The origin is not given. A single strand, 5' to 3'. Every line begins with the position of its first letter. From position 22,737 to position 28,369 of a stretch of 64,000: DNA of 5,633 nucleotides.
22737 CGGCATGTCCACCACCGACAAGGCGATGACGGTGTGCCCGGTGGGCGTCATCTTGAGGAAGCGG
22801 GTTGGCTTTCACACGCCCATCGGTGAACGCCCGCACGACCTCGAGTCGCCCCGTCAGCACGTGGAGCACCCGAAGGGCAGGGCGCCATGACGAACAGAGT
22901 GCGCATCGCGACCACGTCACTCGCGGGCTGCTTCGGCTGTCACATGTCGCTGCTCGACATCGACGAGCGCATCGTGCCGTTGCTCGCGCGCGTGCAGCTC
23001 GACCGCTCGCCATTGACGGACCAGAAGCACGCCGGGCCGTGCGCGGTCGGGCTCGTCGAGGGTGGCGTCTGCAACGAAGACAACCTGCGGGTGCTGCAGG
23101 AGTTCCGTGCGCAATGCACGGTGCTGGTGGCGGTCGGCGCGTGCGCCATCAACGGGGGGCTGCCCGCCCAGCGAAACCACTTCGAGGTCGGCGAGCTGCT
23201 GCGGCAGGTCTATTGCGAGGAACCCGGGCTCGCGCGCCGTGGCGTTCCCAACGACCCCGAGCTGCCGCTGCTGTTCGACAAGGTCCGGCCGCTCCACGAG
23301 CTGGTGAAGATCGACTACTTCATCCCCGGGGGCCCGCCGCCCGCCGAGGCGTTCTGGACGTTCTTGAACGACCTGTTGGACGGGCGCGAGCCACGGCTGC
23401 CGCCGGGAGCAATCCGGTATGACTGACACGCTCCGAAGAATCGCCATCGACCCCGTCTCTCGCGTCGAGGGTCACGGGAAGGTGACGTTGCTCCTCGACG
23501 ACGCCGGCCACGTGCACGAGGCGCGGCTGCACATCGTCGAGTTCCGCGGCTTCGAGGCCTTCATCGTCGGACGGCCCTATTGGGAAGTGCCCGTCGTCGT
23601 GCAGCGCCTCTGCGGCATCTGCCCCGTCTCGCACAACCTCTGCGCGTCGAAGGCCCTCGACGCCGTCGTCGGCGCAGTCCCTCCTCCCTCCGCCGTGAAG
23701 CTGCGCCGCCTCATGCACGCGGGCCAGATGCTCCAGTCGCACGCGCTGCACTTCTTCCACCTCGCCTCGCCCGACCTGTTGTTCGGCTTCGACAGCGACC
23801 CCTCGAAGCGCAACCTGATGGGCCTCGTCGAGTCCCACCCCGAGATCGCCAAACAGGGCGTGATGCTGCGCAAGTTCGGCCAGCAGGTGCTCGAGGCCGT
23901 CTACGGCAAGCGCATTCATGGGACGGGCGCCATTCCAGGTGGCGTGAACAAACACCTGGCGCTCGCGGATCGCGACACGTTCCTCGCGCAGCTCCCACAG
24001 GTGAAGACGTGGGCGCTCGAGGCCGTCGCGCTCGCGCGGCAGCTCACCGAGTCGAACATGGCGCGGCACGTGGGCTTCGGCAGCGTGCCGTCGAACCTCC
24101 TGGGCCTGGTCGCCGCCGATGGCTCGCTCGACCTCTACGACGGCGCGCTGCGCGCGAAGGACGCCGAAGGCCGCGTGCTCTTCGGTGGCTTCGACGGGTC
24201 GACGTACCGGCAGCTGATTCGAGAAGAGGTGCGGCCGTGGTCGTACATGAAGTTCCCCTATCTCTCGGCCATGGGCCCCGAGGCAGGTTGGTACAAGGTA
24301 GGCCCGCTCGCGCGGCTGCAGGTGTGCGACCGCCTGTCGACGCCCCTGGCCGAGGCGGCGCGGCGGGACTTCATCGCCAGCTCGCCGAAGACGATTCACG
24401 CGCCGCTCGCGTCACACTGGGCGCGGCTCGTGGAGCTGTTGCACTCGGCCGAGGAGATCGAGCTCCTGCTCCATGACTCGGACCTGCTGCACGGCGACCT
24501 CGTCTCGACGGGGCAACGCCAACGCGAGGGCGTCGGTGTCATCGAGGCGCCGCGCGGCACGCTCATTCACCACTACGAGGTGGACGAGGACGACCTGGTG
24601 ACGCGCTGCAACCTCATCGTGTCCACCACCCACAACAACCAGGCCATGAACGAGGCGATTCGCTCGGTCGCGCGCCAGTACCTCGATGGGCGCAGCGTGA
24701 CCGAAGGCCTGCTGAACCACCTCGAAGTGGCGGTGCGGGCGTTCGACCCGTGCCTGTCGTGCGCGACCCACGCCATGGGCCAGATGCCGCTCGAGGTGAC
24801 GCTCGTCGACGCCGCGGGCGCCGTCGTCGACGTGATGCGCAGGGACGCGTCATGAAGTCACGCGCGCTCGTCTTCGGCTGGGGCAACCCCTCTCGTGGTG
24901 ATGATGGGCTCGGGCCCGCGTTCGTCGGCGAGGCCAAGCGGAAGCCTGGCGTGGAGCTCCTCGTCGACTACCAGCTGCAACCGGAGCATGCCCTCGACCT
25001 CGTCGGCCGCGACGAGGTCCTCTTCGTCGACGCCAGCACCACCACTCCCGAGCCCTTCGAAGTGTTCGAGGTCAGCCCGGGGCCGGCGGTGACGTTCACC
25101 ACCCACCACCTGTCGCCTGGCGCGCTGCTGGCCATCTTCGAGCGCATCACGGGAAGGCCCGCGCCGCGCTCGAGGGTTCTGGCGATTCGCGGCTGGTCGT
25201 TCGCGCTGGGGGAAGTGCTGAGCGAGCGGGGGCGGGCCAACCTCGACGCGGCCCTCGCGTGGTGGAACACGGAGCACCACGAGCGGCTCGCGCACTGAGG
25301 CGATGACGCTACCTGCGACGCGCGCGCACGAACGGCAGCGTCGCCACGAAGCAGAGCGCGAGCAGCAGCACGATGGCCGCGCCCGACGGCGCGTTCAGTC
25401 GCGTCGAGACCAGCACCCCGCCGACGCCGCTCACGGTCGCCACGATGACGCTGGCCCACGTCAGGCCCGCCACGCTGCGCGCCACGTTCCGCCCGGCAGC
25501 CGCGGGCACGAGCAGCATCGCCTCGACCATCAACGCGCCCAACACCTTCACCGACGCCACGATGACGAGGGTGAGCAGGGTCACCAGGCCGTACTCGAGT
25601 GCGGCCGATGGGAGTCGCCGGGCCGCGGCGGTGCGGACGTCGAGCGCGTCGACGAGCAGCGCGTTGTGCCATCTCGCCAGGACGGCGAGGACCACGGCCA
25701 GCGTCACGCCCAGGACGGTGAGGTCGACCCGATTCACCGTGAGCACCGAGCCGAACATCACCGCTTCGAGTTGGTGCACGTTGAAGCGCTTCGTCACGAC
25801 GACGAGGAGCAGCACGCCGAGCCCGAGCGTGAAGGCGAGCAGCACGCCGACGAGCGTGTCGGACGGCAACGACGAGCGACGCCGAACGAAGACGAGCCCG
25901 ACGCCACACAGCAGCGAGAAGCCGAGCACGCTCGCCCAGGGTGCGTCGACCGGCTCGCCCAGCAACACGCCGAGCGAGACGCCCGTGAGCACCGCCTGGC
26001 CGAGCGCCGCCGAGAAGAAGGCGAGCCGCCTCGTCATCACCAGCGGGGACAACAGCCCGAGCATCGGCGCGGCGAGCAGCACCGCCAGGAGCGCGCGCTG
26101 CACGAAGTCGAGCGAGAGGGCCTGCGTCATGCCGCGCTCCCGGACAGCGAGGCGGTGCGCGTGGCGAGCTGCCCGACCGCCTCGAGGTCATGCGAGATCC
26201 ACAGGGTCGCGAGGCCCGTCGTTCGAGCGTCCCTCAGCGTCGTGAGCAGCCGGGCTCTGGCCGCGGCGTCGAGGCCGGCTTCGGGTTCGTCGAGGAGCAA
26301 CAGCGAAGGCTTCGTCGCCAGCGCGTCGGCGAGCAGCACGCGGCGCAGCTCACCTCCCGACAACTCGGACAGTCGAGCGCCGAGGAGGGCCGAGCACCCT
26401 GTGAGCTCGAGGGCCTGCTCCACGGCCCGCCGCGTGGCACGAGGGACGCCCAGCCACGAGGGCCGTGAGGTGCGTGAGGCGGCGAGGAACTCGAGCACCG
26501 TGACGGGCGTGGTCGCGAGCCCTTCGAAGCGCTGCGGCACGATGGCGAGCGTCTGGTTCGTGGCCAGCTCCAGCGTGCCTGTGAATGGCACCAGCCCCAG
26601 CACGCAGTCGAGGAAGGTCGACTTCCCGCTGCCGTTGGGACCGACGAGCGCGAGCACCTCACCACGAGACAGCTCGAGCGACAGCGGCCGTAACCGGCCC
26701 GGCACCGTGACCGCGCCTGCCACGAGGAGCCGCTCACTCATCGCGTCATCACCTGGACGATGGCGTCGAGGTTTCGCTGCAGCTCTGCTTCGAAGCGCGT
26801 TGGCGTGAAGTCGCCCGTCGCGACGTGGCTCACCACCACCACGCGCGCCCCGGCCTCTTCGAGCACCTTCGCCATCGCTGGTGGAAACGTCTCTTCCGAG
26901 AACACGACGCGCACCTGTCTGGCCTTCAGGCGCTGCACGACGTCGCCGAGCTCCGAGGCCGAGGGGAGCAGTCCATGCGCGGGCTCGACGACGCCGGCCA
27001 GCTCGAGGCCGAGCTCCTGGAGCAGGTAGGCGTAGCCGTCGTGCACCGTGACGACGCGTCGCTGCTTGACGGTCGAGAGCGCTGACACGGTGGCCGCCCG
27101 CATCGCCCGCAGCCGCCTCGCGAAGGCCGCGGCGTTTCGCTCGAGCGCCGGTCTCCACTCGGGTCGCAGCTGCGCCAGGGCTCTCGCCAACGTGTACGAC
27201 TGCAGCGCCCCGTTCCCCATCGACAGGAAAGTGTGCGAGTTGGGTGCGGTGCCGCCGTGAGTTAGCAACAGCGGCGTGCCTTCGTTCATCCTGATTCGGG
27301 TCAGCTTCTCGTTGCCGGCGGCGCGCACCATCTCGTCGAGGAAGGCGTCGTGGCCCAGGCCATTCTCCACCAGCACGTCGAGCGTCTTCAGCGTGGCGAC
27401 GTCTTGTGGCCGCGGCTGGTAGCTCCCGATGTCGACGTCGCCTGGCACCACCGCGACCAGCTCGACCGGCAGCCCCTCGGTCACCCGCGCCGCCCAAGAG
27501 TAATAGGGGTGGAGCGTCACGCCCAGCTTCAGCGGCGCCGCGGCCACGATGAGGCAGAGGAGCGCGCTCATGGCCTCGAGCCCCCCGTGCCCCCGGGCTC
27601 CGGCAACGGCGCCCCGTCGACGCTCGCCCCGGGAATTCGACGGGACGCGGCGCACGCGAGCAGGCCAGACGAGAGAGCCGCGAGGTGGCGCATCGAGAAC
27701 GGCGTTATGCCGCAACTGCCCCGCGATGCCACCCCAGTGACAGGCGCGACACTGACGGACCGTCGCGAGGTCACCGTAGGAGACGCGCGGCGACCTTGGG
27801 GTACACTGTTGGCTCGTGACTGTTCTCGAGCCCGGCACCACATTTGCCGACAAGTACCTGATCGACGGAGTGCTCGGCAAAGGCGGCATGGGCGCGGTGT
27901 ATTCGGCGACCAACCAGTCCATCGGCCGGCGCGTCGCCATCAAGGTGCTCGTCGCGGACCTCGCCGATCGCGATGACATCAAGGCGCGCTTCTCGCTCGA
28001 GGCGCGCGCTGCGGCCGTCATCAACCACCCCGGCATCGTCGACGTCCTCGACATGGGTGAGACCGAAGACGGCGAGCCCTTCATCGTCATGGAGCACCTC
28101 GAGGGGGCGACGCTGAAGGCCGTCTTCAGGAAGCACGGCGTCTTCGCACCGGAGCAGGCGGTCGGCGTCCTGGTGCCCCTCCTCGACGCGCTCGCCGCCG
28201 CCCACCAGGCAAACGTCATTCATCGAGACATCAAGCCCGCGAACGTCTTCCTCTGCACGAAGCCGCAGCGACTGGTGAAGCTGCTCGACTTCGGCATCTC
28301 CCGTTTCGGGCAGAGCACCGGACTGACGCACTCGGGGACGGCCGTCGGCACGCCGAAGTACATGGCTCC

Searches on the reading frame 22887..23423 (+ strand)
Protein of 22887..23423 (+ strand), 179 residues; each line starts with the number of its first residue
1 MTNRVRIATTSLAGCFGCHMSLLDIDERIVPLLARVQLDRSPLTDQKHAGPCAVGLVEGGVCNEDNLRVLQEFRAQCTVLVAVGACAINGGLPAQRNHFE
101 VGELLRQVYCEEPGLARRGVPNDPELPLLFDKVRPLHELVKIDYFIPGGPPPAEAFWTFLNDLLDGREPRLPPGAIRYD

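Call 8: search_protein_families(library=pfam, proteins=[window:22887-23423:+], max_evalue=0.01)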
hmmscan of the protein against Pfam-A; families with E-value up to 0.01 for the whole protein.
window:22887-23423:+ (179 aa): 1 family
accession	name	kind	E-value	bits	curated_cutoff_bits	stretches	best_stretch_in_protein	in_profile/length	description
PF01058.29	Oxidored_q6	-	2.5e-24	85.9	27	1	15-162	1-127/128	NADH ubiquinone oxidoreductase, 20 Kd subunit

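Call 9: search_protein_families(library=ncbifam, proteins=[window:22887-23423:+], max_evalue=0.01)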
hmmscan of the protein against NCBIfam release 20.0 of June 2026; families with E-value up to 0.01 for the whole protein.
window:22887-23423:+ (179 aa): 8 families
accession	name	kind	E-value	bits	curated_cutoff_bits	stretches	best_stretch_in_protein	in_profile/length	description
NF045875.1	F420_non_VhuG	exception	7.4e-36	123.9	450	1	1-172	1-172/286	F420-non-reducing hydrogenase subunit VhuG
TIGR03294.1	FrhG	equivalog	6.8e-19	68.5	245.5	1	5-92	2-93/228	coenzyme F420 hydrogenase subunit gamma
NF040836.1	sulfhyd_HydD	equivalog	3.8e-17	62.3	500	1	3-166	4-156/261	NADPH-dependent hydrogenase/sulfhydrogenase 1 subunit delta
NF040831.1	sulfhyd_ShyD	equivalog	2.8e-13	50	460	1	6-169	2-153/240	NAD(P)-dependent hydrogenase/sulfhydrogenase 2 subunit delta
TIGR01957.1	nuoB_fam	subfamily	0.00061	19.7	142.7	0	132-158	107-133/145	NADH-quinone oxidoreductase subunit B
NF005012.1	PRK06411.1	subfamily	0.0014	18.2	116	0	133-162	124-153/166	NADH-quinone oxidoreductase subunit NuoB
NF045520.1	H2_NiFeSe_small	exception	0.0033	16.8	470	0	68-101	135-168/314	NiFeSe hydrogenase small subunit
NF011391.0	PRK14816.1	equivalog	0.0045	16.6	283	0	67-95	110-138/196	NADH-quinone oxidoreductase subunit B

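Call 33: search_solved_structures(query=window:22887-23423:+, max_evalue=0.00001, show_alignments=3)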
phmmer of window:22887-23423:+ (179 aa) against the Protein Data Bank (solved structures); distinct sequences matched with E-value up to 0.00001: 12.
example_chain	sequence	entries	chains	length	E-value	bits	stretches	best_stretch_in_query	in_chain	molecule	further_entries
5xf9_C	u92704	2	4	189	1e-67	230.4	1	3-179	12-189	NAD-reducing hydrogenase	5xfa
5odc_E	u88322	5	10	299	5.4e-36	127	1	5-173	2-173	Methyl-viologen reducing hydrogenase subunit G | Methyl-viologen reducing hydrogenase, subunit G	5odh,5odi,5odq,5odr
7t2r_E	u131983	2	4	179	3.3e-34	121.2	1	4-179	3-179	NiFe hydrogenase small subunit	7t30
9sw2_E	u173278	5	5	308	1.3e-26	96.5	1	1-173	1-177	F420-non-reducing hydrogenase subunit G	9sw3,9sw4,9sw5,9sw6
9sfi_I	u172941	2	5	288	1.6e-25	92.8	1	1-173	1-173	F420-non-reducing hydrogenase small subunit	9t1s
9nez_A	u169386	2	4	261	8.6e-14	54.6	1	4-169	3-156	Sulfhydrogenase 1 subunit delta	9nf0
9e15_A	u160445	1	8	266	8.9e-14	54.6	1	4-169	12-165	Sulfhydrogenase 1 subunit delta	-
9e1j_A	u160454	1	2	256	1e-13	54.4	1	4-169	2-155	Sulfhydrogenase 1 subunit delta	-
9r51_C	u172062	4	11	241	3.4e-11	46.1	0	48-93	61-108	F420-reducing [NiFe]-hydrogenase from Methanothermococcus thermolithotrophicus subunit gam | F420-reducing [NiFe]-hydrogenase from Methanothermococcus thermolit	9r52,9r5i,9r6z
6qii_G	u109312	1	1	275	3.8e-11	46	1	1-92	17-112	Coenzyme F420 hydrogenase subunit gamma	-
6qgr_G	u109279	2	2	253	4.7e-11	45.7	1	2-93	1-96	Coenzyme F420 hydrogenase subunit gamma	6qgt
3zfs_B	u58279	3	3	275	2.6e-06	30.2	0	5-91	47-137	F420-REDUCING HYDROGENASE, SUBUNIT GAMMA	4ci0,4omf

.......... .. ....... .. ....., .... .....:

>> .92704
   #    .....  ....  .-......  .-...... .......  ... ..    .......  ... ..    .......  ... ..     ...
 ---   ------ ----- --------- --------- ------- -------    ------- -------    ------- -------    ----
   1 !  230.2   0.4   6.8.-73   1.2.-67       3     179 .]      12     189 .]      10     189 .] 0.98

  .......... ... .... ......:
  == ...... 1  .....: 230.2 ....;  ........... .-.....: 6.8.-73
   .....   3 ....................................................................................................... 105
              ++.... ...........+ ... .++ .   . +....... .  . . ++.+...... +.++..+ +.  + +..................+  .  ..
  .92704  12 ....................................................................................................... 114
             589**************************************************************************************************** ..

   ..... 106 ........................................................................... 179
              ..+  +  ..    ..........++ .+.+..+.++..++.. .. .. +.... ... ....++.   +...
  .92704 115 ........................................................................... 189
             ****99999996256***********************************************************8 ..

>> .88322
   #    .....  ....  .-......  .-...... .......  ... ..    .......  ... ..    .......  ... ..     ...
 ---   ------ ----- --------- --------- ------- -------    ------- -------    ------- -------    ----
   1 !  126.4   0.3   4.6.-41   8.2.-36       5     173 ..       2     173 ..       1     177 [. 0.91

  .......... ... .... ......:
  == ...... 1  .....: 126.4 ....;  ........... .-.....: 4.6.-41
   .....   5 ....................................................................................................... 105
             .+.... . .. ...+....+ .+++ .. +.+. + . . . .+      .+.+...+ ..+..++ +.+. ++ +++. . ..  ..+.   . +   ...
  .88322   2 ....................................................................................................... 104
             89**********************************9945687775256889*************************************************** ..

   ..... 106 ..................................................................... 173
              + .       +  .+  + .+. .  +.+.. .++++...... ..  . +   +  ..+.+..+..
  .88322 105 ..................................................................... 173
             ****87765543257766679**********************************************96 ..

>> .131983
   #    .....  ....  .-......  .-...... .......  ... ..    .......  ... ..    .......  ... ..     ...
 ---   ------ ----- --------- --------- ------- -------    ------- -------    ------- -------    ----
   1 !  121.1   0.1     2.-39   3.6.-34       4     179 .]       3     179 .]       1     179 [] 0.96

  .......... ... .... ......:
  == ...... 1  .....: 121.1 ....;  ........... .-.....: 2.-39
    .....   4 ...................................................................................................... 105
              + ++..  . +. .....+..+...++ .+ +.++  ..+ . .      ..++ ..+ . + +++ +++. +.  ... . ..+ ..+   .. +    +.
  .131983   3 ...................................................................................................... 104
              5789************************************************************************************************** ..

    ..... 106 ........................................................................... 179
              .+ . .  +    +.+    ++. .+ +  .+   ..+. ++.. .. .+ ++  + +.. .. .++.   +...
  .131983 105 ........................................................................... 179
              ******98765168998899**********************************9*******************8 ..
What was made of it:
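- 22887..23426 (+): hoxY, 179 aa: short small subunit carrying only the proximal [4Fe-4S] cluster. 5XF9_C scores 230 bits (call 33).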

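Call 38: find_encoding_contigs(protein=window:22887-23423:+, flank=6000, max_places=6)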
Protein window:22887-23423:+ (179 aa): no gene with exactly this product is on record in the collection.

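Call 70: list_cluster_members(proteins=[L082:10558-11094:+, window:22887-23423:+])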
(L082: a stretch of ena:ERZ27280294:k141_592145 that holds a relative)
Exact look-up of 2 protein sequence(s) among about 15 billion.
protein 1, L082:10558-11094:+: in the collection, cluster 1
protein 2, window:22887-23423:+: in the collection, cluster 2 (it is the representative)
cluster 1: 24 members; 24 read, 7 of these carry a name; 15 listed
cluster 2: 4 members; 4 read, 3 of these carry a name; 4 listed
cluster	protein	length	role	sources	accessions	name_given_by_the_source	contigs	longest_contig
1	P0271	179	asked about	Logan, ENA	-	-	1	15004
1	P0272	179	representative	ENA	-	-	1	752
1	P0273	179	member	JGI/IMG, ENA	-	NAD-reducing hydrogenase small subunit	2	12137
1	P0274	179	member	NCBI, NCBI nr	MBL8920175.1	MAG: NADP oxidoreductase [Myxococcaceae bacterium] | NADP oxidoreductase [Myxococcaceae bacterium]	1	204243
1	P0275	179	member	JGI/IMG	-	NAD-reducing hydrogenase small subunit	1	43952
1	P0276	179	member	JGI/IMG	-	NAD-reducing hydrogenase small subunit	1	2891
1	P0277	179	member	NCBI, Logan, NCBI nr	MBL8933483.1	MAG: NADP oxidoreductase [Archangium sp.] | NADP oxidoreductase [Archangium sp.]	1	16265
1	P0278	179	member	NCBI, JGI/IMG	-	NAD-reducing hydrogenase small subunit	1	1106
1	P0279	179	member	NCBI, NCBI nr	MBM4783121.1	MAG: NADP oxidoreductase [Archangiaceae bacterium] | NADP oxidoreductase [Archangiaceae bacterium]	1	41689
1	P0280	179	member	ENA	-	-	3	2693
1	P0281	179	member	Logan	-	-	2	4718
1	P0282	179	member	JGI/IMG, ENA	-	-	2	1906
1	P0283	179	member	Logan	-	-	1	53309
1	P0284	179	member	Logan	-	-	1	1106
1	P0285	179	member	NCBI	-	-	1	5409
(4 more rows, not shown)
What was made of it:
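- The exact HoxY sequence is present in a deposited 72.6-kb contig (call 70).
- Tried and rejected: It returned nothing (call 38), although the exact sequence is in the protein collection (call 70).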

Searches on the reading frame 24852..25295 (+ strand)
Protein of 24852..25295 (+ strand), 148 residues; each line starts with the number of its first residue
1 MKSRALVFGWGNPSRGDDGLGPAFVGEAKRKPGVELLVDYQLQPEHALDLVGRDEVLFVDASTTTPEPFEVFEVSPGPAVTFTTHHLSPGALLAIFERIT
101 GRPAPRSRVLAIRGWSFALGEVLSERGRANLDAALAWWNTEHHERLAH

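Call 8: search_protein_families(library=pfam, proteins=[window:24852-25295:+], max_evalue=0.01)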
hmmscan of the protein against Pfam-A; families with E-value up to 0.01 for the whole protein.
window:24852-25295:+ (148 aa): 0 families

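Call 9: search_protein_families(library=ncbifam, proteins=[window:24852-25295:+], max_evalue=0.01)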
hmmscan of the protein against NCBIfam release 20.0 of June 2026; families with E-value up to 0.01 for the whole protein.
window:24852-25295:+ (148 aa): 1 family
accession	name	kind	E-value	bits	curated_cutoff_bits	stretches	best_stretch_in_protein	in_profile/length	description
TIGR00072.1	hydrog_prot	superfamily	2.9e-20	72.7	47.45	1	6-138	1-141/145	hydrogenase maturation protease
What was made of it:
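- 24852..25298 (+): hoxW, 148 aa: HoxH-specific maturation endopeptidase. TIGR00072 at 72.7 bits against a cut-off of 47.45 (call 9).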

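Call 65: search_solved_structures(query=window:24852-25295:+, max_evalue=0.01, show_alignments=2)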
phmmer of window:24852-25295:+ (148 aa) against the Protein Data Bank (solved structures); distinct sequences matched with E-value up to 0.01: 0.
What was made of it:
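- Tried and rejected: There was no hit at E<0.01 (call 65), so the assignment rests on TIGR00072 and synteny.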

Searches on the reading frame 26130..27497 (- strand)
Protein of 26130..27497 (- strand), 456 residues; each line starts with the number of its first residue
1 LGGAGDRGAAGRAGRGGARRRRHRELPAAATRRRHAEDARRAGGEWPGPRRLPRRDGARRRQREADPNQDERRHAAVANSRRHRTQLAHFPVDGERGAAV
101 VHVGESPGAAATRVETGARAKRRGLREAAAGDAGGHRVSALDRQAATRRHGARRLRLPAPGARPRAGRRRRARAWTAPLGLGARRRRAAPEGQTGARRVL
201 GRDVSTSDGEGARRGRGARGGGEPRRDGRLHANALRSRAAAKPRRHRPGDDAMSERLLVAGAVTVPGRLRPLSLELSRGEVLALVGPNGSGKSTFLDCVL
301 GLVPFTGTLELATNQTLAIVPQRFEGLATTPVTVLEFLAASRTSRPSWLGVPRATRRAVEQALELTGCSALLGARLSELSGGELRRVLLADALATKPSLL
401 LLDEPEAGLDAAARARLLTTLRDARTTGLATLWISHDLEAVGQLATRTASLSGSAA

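Call 16: search_protein_families(library=pfam, proteins=[window:26130-27497:-], max_evalue=0.001)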
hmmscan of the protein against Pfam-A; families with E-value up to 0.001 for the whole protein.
window:26130-27497:- (456 aa): 5 families
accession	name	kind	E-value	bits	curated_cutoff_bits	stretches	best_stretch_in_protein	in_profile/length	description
PF00005.33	ABC_tran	-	5.7e-22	79.2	25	1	269-406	1-136/137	ABC transporter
PF13304.12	AAA_21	-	1.1e-12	49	27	2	376-438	235-300/304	AAA domain, putative AbiEii toxin, Type IV TA system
PF02463.25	SMC_N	-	4.5e-07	30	40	1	280-436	25-197/220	RecF/RecN/SMC N terminal domain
PF13555.12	AAA_29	-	3.5e-05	23.9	27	1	275-302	18-45/61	P-loop containing region of AAA domain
PF13476.12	AAA_23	-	0.00083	20.5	27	0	272-299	13-39/201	AAA domain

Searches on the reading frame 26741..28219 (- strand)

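Call 16: search_protein_families(library=pfam, proteins=[window:26741-28219:-], max_evalue=0.001)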
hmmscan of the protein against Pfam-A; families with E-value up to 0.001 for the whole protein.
window:26741-28219:- (493 aa): 1 family
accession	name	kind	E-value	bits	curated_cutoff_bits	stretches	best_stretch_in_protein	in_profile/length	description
PF01297.22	ZnuA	-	1.9e-40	139.4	29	1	234-489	3-262/263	Zinc-uptake complex component A periplasmic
